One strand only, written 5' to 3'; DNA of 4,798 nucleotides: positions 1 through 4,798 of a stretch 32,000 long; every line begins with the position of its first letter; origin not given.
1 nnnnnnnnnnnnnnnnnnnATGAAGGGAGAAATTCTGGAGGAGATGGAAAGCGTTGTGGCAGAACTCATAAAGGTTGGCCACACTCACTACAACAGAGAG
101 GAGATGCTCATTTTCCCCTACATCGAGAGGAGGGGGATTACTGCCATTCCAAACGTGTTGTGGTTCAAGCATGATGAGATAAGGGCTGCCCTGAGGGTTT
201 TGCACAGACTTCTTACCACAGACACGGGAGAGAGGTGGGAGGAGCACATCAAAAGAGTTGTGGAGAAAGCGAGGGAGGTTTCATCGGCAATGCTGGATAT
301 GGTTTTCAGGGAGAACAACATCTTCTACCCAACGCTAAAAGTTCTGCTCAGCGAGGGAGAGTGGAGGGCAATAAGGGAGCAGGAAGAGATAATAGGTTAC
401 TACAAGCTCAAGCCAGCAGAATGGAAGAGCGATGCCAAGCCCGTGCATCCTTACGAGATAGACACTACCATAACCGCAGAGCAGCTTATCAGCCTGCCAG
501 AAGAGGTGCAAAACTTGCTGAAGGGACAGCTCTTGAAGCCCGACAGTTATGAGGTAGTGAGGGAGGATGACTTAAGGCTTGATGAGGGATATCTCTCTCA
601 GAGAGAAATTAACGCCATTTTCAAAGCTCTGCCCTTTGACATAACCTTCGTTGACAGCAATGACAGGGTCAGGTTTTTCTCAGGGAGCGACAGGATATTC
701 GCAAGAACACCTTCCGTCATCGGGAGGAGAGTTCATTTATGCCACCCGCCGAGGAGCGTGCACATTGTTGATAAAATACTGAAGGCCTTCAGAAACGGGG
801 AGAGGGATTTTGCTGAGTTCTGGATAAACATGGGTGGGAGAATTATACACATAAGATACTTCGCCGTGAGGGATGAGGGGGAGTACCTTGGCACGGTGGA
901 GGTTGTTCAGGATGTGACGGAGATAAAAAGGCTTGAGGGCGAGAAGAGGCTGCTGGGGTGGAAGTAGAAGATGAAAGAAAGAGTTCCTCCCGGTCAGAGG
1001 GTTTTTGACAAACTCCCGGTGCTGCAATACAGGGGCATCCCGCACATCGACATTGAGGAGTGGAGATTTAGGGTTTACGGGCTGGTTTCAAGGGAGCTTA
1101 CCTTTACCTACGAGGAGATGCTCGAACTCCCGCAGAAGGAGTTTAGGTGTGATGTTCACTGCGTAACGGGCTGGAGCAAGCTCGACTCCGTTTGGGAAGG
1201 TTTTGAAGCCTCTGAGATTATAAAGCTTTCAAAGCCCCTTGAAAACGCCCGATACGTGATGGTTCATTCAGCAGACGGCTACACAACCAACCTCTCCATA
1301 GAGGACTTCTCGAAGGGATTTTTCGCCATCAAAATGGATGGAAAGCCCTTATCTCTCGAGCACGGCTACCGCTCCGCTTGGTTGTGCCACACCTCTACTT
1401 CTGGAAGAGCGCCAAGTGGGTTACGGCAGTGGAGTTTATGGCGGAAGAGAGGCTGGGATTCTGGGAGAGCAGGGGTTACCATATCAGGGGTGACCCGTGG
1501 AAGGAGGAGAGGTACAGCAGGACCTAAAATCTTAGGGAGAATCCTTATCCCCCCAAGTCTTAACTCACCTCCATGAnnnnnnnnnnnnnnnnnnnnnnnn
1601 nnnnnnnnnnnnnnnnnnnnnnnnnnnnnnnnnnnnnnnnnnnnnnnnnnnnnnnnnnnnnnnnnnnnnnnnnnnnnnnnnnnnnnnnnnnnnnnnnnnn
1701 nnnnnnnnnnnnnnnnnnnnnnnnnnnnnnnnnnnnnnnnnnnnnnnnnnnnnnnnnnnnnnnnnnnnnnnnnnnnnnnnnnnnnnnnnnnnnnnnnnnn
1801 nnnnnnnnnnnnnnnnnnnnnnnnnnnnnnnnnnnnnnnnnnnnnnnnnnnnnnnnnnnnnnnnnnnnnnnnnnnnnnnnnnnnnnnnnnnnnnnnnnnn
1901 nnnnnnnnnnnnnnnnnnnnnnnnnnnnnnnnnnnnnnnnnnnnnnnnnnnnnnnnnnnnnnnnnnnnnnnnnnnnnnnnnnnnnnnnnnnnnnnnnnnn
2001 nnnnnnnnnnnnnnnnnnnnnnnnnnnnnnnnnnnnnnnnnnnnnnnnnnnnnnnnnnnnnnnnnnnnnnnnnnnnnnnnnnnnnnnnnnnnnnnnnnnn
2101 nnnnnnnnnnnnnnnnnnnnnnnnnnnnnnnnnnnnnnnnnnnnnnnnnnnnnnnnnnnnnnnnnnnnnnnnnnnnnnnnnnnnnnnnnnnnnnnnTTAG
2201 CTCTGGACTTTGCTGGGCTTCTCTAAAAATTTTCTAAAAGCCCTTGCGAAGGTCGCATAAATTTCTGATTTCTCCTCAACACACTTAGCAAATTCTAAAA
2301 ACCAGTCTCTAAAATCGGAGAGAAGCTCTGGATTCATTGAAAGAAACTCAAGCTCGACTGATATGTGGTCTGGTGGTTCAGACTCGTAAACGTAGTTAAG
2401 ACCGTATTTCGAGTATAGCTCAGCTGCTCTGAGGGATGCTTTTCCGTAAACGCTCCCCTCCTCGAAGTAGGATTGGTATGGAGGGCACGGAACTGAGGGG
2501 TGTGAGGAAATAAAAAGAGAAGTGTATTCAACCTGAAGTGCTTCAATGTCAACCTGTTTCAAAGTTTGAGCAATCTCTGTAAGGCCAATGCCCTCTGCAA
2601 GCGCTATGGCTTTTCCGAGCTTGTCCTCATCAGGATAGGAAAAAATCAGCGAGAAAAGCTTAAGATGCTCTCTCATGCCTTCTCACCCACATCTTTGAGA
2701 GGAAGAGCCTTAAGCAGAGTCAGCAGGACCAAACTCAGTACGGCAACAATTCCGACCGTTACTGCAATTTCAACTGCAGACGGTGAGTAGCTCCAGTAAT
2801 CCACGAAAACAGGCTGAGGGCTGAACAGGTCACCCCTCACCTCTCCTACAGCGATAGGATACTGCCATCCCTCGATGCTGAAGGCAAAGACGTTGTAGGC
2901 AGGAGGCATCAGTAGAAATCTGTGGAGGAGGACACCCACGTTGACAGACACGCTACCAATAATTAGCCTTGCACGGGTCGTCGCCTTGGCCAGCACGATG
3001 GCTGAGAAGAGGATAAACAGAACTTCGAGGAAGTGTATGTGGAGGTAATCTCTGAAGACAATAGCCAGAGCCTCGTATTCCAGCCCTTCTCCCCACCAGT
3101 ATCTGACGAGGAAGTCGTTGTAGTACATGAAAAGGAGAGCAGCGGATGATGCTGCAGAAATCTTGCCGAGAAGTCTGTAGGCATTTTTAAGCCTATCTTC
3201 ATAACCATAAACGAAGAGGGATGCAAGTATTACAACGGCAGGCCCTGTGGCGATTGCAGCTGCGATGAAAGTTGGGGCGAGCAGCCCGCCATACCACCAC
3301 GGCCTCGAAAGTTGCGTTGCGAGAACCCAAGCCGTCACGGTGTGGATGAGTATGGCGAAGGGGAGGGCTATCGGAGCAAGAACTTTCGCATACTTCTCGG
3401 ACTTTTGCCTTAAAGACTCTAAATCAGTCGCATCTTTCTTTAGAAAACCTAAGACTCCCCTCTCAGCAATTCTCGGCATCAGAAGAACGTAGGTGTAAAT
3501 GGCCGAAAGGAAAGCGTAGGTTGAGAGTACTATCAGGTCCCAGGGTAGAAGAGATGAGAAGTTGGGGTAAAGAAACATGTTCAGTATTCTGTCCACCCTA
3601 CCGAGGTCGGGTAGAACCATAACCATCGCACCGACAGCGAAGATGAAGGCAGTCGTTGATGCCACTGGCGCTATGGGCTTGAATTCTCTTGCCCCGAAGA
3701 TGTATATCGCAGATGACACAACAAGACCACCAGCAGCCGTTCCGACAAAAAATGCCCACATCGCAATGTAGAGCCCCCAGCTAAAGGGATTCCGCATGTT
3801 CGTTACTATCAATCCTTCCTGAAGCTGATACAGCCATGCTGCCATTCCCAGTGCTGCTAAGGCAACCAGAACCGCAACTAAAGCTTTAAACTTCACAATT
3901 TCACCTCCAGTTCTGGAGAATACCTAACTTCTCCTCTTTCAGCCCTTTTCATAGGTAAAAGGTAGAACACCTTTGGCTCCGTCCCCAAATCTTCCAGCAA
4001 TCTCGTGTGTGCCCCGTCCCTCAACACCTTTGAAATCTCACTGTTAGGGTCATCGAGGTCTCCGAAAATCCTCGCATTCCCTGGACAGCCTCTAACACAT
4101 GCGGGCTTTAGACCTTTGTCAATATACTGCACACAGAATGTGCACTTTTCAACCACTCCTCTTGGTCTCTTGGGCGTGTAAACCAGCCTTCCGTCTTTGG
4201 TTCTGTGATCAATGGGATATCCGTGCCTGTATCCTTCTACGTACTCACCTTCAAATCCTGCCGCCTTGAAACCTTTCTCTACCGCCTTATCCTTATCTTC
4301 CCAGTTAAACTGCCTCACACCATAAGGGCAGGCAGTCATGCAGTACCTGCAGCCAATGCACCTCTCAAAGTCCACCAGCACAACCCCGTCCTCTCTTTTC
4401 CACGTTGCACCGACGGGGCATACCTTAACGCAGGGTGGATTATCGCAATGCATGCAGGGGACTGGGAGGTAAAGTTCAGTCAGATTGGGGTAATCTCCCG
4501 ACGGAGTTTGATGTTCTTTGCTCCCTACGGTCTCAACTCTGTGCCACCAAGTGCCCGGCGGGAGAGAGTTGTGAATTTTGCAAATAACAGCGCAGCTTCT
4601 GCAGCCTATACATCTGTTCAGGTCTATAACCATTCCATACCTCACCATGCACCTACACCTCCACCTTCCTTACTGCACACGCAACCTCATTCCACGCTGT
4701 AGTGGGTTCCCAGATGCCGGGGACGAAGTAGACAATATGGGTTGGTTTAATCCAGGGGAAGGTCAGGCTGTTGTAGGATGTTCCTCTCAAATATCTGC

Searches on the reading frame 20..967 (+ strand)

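Call 67: search_protein_families(library=pfam, proteins=[window:20-967:+], max_evalue=0.001)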
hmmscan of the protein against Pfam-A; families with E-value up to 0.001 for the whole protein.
window:20-967:+ (315 aa): 3 families
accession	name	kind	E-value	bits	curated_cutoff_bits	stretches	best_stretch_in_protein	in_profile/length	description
PF13596.12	PAS_10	-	7.1e-28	97.8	22.1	1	197-300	1-106/106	PAS domain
PF01814.28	Hemerythrin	-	5.1e-15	56.5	25.3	1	6-106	32-127/127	Hemerythrin HHE cation binding domain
PF08448.16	PAS_4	-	0.00018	22.2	23.1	0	201-302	1-108/110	PAS fold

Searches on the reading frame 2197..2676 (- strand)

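Call 67: search_protein_families(library=pfam, proteins=[window:2197-2676:-], max_evalue=0.001)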
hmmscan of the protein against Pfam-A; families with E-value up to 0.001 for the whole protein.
window:2197-2676:- (159 aa): 1 family
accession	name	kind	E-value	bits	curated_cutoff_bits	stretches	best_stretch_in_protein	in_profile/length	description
PF02613.20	Nitrate_red_del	-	4.6e-19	69.3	22.2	1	32-116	10-100/136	Nitrate reductase delta subunit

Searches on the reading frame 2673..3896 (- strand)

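Call 67: search_protein_families(library=pfam, proteins=[window:2673-3896:-], max_evalue=0.001)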
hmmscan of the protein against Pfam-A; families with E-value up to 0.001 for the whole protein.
window:2673-3896:- (407 aa): 1 family
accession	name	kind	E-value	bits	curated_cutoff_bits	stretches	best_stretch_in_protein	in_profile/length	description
PF03916.19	NrfD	-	1.9e-76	258.2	25.8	1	31-338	2-313/313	Polysulphide reductase, NrfD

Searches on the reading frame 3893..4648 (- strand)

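Call 67: search_protein_families(library=pfam, proteins=[window:3893-4648:-], max_evalue=0.001)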
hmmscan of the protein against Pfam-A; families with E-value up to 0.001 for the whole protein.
window:3893-4648:- (251 aa): 12 families
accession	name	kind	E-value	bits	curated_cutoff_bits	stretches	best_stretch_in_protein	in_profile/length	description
PF13247.11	Fer4_11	-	2.5e-25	89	26.2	2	59-119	4-66/100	4Fe-4S dicluster domain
PF13237.11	Fer4_10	-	2e-13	50.5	25.5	2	91-189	3-53/53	4Fe-4S dicluster domain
PF12838.12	Fer4_7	-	2.3e-13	50.8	27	2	12-81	1-52/52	4Fe-4S dicluster domain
PF13187.11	Fer4_9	-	1.9e-11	44.2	27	2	96-191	1-50/52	4Fe-4S dicluster domain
PF12797.12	Fer4_2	-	7.1e-11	41.8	24.5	2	89-109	2-22/22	4Fe-4S binding domain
PF00037.32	Fer4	-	3.2e-10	39.8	21.1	1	91-111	2-22/24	4Fe-4S binding domain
PF12837.12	Fer4_6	-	1e-09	38.3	25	2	90-111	2-23/24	4Fe-4S binding domain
PF12798.12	Fer4_3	-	1.9e-05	25.6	27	0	97-110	1-14/15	4Fe-4S binding domain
PF13183.11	Fer4_8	-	3.4e-05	24.7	27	0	10-80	2-67/68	4Fe-4S dicluster domain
PF12800.12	Fer4_4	-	4.3e-05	23.9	24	0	95-110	2-17/17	4Fe-4S binding domain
PF25160.1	LdpA_Fe-S-bd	-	5.5e-05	23.3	27.6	1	68-110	5-41/49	LdpA Fe-S cluster-binding domain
PF13534.11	Fer4_17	-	0.00015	22.7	22.2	0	96-118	1-22/61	4Fe-4S dicluster domain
